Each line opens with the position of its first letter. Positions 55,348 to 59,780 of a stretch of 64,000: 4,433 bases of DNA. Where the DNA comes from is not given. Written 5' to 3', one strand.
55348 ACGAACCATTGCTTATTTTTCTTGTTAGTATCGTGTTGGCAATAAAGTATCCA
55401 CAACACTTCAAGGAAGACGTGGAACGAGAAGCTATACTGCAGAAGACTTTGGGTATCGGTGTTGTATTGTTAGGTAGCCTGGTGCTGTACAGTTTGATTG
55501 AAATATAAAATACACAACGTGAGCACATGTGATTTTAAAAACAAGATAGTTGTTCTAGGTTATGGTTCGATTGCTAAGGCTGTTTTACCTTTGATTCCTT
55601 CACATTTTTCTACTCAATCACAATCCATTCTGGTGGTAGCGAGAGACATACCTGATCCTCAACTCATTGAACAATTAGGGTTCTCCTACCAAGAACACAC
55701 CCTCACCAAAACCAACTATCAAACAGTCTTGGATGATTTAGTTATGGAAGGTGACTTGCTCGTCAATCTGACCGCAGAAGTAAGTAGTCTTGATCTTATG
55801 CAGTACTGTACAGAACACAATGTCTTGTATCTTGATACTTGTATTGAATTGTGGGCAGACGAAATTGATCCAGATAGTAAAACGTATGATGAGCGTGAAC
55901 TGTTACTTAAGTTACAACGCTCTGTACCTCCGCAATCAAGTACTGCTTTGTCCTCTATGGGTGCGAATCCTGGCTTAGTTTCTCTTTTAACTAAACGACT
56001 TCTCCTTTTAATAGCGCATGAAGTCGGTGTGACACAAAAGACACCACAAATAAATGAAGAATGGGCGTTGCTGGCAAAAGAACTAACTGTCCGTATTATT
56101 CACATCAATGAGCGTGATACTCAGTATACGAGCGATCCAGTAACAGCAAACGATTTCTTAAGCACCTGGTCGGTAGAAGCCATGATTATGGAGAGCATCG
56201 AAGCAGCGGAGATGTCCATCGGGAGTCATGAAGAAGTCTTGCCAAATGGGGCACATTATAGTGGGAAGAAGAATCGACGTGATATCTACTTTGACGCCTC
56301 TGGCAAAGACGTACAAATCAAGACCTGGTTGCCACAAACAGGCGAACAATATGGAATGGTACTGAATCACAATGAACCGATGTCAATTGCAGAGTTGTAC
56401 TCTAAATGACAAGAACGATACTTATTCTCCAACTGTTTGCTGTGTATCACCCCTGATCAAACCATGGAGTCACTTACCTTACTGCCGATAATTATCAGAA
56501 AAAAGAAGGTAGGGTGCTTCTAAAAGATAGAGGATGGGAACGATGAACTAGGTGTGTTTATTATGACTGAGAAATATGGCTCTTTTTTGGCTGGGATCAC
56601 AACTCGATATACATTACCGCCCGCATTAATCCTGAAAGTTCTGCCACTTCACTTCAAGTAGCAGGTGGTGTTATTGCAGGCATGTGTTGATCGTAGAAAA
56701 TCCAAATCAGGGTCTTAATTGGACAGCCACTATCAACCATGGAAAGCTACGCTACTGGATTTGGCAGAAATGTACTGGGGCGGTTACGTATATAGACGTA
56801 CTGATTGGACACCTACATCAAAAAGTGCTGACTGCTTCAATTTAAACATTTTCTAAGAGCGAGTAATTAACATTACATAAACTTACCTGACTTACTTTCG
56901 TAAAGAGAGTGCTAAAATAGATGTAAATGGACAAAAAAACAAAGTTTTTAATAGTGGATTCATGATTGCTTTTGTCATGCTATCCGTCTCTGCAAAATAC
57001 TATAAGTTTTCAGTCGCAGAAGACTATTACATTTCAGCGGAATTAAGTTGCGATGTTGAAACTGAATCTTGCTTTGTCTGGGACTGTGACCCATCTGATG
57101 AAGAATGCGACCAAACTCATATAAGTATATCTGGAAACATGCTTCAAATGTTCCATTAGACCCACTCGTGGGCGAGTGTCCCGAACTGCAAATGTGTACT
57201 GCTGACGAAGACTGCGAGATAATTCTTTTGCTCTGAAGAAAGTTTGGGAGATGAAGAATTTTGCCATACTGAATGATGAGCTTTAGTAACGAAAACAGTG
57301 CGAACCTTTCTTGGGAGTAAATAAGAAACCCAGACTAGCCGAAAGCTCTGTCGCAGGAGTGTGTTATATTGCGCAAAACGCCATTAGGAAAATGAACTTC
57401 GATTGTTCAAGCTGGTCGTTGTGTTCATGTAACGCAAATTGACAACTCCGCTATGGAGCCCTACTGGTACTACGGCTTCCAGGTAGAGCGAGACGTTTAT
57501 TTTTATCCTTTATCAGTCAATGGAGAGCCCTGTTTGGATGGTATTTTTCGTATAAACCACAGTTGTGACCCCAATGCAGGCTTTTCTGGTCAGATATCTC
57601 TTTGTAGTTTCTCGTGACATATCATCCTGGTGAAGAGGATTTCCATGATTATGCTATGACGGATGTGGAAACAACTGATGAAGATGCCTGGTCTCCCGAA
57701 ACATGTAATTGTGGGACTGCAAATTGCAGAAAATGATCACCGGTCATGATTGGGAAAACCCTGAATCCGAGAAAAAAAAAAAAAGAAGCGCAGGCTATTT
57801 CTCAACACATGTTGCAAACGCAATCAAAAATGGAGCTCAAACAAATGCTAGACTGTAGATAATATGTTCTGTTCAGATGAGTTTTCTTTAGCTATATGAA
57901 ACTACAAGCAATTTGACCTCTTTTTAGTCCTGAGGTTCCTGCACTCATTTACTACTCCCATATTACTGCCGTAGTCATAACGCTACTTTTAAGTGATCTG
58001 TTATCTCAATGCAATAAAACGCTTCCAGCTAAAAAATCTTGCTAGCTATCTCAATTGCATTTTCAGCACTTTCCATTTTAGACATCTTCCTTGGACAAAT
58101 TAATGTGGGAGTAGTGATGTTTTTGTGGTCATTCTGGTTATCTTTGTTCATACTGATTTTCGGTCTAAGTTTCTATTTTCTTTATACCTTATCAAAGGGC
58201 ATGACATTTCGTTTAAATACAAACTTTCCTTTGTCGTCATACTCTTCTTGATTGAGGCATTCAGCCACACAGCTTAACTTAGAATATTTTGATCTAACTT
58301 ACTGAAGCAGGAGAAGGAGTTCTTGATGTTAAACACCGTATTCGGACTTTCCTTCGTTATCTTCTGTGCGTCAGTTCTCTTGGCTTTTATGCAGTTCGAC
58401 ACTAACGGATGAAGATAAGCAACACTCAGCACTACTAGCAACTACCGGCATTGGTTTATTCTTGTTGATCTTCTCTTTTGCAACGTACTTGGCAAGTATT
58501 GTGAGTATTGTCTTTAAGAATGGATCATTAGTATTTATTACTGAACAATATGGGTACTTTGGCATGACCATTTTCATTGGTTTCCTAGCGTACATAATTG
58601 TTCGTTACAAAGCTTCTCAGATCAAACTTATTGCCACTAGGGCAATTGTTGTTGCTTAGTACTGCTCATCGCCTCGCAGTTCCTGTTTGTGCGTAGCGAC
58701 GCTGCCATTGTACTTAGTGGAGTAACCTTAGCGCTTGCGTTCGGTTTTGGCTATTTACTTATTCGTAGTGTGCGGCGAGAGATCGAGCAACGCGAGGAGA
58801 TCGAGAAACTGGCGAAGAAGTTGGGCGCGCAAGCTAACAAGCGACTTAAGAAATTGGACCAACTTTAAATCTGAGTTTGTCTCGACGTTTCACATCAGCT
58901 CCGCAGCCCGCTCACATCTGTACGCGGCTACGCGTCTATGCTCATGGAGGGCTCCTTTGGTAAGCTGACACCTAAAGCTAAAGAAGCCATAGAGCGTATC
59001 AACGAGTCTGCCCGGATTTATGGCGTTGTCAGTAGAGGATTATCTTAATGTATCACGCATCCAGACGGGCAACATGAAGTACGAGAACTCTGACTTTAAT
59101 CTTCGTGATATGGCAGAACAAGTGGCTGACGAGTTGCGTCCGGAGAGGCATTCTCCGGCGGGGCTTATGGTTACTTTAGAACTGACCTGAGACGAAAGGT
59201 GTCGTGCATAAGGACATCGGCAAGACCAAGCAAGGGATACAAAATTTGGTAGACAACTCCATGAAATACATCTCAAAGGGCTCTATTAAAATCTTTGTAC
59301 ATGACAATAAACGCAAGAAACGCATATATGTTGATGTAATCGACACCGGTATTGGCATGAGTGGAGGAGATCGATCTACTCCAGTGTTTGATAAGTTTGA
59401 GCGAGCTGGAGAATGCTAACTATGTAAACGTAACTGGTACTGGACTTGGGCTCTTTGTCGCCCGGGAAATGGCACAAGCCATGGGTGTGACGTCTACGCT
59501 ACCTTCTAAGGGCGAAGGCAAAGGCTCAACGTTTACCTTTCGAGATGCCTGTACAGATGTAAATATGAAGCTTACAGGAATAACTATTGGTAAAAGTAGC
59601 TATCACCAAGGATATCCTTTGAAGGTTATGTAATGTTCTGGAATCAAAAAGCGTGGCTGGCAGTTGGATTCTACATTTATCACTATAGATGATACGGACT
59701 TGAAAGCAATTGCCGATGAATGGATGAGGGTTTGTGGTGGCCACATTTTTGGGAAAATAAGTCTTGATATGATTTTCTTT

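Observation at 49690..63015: A continuous 13-kb block in which every recognisable gene is broken by small frame-shifting lesions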

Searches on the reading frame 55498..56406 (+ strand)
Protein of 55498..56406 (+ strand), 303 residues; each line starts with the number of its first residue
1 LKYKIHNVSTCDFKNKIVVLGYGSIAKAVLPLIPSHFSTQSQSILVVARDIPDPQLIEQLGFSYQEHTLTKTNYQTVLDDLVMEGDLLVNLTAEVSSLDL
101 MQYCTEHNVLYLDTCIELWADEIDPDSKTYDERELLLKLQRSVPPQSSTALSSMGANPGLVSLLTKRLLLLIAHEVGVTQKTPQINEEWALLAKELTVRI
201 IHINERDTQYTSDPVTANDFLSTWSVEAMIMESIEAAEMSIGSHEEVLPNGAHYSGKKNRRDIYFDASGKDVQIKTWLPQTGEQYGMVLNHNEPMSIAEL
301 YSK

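Call 5: find_related_loci(query=window:55498-56406:+, collection=genome_contigs, flank=10000)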
Query window:55498-56406:+ (303 aa) in genome_contigs; peptide patterns used: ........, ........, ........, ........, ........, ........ (x = any residue, [..] = any of these).
35 stretches matched a pattern, but none encodes a relative of the query by tblastn (E <= 1e-3).

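Call 16: find_related_loci(query=window:55498-56406:+, collection=metagenome_contigs, flank=10000)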
Query window:55498-56406:+ (303 aa) in metagenome_contigs; peptide patterns used: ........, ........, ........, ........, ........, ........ (x = any residue, [..] = any of these).
43 stretches matched a pattern, but none encodes a relative of the query by tblastn (E <= 1e-3).

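Call 41: search_protein_representatives(protein=window:55498-56406:+)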
Query: 303 residues. Proteins with E-value up to 0.001 (for the whole library): 1306; up to 1e-10: 720; up to 1e-30: 145. The best 150 are listed.
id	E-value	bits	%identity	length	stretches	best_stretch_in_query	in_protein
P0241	1.2e-192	654.7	100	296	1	9-303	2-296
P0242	1.5e-106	372.2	60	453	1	12-302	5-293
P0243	3.5e-57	210.2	38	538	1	11-301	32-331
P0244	4.5e-54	200.1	38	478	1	15-301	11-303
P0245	4.3e-52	193.5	38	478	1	11-302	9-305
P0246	9.4e-52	192.4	40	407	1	14-302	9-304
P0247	5.1e-51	190.0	36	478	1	12-300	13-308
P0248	3.2e-50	187.4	39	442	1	16-301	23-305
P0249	1.1e-49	185.7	38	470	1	10-299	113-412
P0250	1.7e-48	181.7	38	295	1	15-301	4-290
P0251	2.0e-48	181.5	36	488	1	12-300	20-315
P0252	3.1e-48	180.9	36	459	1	14-299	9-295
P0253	8.1e-48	179.5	33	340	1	10-299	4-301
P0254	1.5e-47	178.7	39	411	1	15-302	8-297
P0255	1.5e-47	178.7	39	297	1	15-291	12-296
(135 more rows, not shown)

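Call 43: find_encoding_contigs(protein=P0241, flank=10000, max_places=6)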
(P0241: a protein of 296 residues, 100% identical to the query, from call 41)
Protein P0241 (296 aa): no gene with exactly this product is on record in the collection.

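Call 44: list_cluster_members(proteins=[P0241])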
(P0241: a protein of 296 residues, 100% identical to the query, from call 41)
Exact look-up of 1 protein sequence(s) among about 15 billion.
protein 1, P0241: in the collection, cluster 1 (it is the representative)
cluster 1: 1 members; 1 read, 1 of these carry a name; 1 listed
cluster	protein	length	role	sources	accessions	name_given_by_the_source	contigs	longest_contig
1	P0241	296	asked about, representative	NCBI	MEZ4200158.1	MAG: saccharopine dehydrogenase NADP-binding domain-containing protein [Candidatus ...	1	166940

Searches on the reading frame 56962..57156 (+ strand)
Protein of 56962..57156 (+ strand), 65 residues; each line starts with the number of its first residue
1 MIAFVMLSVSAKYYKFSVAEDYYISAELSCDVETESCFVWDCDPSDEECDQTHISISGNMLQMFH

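Call 46: search_protein_families(library=pfam, proteins=[window:56962-57156:+], max_evalue=0.01)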
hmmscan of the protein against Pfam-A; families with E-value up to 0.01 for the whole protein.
window:56962-57156:+ (65 aa): 0 families

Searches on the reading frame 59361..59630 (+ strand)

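Call 46: search_protein_families(library=pfam, proteins=[window:59361-59630:+], max_evalue=0.01)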
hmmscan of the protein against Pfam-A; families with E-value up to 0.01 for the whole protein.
window:59361-59630:+ (90 aa): 1 family
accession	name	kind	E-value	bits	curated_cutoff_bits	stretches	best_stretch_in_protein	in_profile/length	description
PF02518.31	HATPase_c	-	6.6e-05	23.8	26.4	1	22-61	68-106/111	Histidine kinase-, DNA gyrase B-, and HSP90-like ATPase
